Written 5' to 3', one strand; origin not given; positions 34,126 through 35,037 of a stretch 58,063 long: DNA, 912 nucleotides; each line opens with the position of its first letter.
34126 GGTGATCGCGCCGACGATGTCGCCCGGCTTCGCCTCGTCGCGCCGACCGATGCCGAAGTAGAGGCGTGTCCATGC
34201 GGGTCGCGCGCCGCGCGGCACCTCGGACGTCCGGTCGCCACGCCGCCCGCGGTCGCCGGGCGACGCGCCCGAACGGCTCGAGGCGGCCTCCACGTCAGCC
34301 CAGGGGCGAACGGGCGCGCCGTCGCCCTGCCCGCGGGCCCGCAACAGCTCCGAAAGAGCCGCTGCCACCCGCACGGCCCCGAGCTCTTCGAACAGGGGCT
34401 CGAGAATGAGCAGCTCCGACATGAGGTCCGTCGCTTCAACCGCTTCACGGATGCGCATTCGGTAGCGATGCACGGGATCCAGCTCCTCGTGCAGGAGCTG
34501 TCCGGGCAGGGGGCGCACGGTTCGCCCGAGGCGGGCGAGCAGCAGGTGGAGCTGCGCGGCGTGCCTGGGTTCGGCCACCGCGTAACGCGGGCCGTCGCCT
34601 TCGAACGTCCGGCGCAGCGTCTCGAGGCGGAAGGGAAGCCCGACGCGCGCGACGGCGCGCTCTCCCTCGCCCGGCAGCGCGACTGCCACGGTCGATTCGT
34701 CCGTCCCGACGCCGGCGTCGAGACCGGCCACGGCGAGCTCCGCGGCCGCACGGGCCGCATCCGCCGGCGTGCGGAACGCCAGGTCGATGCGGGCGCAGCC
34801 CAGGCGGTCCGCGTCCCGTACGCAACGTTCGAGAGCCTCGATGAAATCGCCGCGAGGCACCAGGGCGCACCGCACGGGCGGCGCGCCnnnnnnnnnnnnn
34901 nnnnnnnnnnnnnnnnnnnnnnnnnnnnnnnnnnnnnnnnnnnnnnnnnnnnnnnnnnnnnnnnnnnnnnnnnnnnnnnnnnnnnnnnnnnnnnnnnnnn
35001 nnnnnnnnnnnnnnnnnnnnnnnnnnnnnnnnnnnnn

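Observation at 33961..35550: Pseudo-helicase: every DEAD-box catalytic motif is eroded but the DbpA RNA-binding domain is intact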

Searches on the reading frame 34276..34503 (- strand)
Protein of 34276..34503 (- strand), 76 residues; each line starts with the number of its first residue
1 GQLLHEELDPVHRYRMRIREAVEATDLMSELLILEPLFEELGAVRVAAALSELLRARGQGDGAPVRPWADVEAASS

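Call 50: search_solved_structures(query=A3, max_evalue=10, show_alignments=3)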
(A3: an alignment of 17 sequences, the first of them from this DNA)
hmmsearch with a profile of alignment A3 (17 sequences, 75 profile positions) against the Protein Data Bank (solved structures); distinct sequences matched with E-value up to 10: 3.
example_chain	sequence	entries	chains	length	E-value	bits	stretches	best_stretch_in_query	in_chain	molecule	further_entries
2fi2_A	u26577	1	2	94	0.15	15.3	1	13-37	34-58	Zinc finger protein 42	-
6wfm_A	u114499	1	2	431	0.37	14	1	27-46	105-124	UDP-N-acetylglucosamine 1-carboxyvinyltransferase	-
1ln4_A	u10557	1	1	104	1.2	12.4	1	13-46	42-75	Hypothetical protein yhbY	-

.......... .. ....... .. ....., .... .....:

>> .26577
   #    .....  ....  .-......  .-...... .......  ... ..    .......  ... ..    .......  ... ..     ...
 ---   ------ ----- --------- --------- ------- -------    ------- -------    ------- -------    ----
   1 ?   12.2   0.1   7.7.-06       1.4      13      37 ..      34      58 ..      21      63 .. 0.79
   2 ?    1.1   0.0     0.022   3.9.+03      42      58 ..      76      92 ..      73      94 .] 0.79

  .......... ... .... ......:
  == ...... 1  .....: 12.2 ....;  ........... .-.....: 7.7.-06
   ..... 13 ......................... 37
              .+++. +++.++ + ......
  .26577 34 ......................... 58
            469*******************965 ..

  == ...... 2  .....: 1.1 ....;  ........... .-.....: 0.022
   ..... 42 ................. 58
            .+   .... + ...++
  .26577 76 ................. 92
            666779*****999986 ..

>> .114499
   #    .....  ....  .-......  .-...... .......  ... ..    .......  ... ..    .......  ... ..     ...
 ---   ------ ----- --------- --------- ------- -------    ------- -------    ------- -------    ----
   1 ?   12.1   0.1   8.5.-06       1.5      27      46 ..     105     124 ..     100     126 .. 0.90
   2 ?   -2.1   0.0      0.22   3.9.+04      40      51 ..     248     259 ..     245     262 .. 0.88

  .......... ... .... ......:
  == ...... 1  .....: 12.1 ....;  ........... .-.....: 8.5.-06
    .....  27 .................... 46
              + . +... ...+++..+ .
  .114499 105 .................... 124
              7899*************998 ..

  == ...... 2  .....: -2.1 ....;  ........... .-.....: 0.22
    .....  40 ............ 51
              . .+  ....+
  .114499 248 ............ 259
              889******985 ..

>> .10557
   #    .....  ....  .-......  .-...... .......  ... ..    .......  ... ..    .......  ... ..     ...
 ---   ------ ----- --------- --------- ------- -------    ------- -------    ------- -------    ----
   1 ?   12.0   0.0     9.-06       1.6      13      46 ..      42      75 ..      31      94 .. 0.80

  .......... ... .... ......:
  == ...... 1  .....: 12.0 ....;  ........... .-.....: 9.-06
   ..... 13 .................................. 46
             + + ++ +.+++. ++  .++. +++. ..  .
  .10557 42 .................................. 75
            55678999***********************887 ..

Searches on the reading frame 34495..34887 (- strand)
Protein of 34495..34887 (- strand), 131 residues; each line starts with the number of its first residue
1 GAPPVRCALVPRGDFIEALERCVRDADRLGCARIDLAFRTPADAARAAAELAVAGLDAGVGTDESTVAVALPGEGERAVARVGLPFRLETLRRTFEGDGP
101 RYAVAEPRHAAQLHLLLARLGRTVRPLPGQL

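Call 51: search_solved_structures(query=A4, max_evalue=10, show_alignments=2)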
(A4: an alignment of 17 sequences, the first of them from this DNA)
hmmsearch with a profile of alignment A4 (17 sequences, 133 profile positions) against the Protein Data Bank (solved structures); distinct sequences matched with E-value up to 10: 22.
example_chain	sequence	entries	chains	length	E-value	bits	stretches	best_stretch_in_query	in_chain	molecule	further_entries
1yzy_A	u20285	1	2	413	0.14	15.1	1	89-120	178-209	Hypothetical protein HI1011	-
4tmu_A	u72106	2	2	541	0.28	14.1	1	11-71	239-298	RecQ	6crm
1oyw_A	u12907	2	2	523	0.32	13.9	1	11-67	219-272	ATP-dependent DNA helicase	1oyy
4hi1_A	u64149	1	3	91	0.4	13.6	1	53-106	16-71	Acylphosphatase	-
4uan_A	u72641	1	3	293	0.55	13.2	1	44-78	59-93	Copper oxidase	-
1ix2_A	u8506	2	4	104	0.61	13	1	21-77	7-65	PcoC copper resistance protein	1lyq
4uah_A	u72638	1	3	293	0.68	12.9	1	44-78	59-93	Copper oxidase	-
2n56_A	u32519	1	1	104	0.72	12.8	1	17-71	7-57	Obscurin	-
4wtq_A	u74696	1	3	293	0.74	12.7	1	44-78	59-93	Copper oxidase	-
6yzy_AAA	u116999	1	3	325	0.77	12.7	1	44-78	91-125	Copper oxidase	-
6yzd_AAA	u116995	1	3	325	0.77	12.7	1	44-78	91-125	Copper oxidase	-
6y4a_AAA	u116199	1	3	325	0.77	12.7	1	44-78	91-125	Copper oxidase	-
4m3h_A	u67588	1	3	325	0.77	12.7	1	44-78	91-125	Copper oxidase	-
6yzf_AAA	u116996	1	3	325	0.78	12.7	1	44-78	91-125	Copper oxidase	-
6yo5_AAA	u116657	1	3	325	0.78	12.7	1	44-78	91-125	Copper oxidase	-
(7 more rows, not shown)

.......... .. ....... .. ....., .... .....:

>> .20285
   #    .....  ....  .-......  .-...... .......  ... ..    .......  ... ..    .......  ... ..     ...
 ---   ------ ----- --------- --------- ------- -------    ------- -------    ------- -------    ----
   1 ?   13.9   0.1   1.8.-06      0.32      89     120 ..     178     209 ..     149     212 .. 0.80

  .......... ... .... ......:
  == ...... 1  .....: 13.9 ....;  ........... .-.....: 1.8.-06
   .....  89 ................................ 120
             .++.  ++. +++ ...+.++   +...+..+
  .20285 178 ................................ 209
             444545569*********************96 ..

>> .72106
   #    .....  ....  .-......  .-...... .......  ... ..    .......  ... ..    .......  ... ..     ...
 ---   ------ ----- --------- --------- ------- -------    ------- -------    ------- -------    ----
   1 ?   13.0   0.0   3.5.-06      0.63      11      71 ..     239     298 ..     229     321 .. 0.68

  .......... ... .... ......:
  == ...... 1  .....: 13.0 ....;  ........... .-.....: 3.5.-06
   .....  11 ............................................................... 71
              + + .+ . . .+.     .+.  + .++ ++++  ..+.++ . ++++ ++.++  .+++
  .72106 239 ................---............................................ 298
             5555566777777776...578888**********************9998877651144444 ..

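Call 91: predict_structure(alignment_id=A4)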
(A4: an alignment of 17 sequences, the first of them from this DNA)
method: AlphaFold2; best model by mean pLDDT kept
length: 131 residues; sequences in the alignment: 17
mean_pLDDT: 95.4   pTM: 0.89
mean pLDDT of the five models: 95.4, 95.3, 95.0, 94.9, 94.7
residues with pLDDT >= 90: 124; 70-90: 6; 50-70: 0; < 50: 1
segments of 3 or more residues with pLDDT < 50: none
pLDDT, mean of each block of 10 residues (from residue 1): 93 96 98 97 98 97 96 97 94 94 97 96 91 50
secondary structure, 60 per line:
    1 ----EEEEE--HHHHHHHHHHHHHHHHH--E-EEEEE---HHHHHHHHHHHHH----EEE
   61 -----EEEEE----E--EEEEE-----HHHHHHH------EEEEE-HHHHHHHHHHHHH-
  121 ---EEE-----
elements in order: E5-9 H12-28 E33-37 H41-53 E58-60 E66-70 E78-82 H88-94 E101-105 H107-119 E124-126

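Call 93: fold_search(model_id=the predicted structure, library=pdb)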
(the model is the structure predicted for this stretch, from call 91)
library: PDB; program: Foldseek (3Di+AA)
matches with E <= 10: 578; with E <= 0.001: 0
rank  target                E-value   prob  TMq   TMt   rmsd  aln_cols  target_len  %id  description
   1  3eaq_B                3.6e-03  1.00  0.64  0.42   4.8       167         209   19  Novel dimerization motif in the DEAD box RNA helicase Hera form 2, complete dimer, symmetric (released 2008-12-09)
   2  3ear_A                4.4e-03  1.00  0.63  0.43   5.4       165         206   18  Novel dimerization motif in the DEAD box RNA helicase Hera: form 1, partial dimer (released 2008-12-09)
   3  6s8r_A                1.5e-02  1.00  0.67  0.54   5.2       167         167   12  D. melanogaster RNA helicase Me31B in complex with GIGYF (released 2019-09-04)
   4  2wax_C                1.5e-02  0.99  0.63  0.52   5.3       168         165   12  Structure of the human DDX6 C-terminal domain in complex with an EDC3- FDF peptide (released 2009-03-24)
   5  1hv8_A                2.1e-02  1.00  0.69  0.27   5.2       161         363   14  CRYSTAL STRUCTURE OF A DEAD BOX PROTEIN FROM THE HYPERTHERMOPHILE METHANOCOCCUS JANNASCHII (released 2001-02-21)
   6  3i32                  2.5e-02  0.99  0.62  0.33   5.4       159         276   17  Dimeric structure of a Hera helicase fragment including the C-terminal RecA domain, the dimerization domain, and the RNA (released 2009-09-22)
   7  4kbf_A                2.5e-02  0.98  0.60  0.24   6.0       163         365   19  two different open conformations of the helicase core of the RNA helicase Hera (released 2013-07-31)
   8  7tm4                  2.5e-02  0.41  0.28  0.11  15.1       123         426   15  Crystal structure of apo 3-phosphoshikimate 1-carboxyvinyltransferase from Klebsiella pneumoniae (released 2022-02-02)
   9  6s8s_A                3.1e-02  0.98  0.63  0.51   5.5       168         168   12  Extended structure of the human DDX6 C-terminal domain in complex with an EDC3 FDF peptide (released 2019-09-04)
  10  2way_C                3.3e-02  0.87  0.47  0.41   9.5       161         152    9  Structure of the human DDX6 C-terminal domain in complex with an EDC3- FDF peptide (released 2009-03-24)
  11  3eaq_A                3.5e-02  0.98  0.64  0.43   5.1       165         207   18  Novel dimerization motif in the DEAD box RNA helicase Hera form 2, complete dimer, symmetric (released 2008-12-09)
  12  7tm5_B                3.7e-02  0.30  0.26  0.10  15.4       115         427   17  Crystal structure of shikimate-3-phosphate bound 3-phosphoshikimate 1-carboxyvinyltransferase from Klebsiella pneumoni (released 2022-02-02)
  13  5xwb_A                4.0e-02  0.25  0.26  0.11  14.7       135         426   12  Crystal Structure of 5-Enolpyruvulshikimate-3-phosphate Synthase from a Psychrophilic Bacterium, Colwellia psychreryth (released 2017-09-06)
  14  5anr_B                4.2e-02  0.51  0.35  0.16   8.9       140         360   11  Structure of a human 4E-T - DDX6 - CNOT1 complex (released 2015-10-21)
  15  2wax_A                4.5e-02  0.98  0.65  0.55   5.1       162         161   12  Structure of the human DDX6 C-terminal domain in complex with an EDC3- FDF peptide (released 2009-03-24)
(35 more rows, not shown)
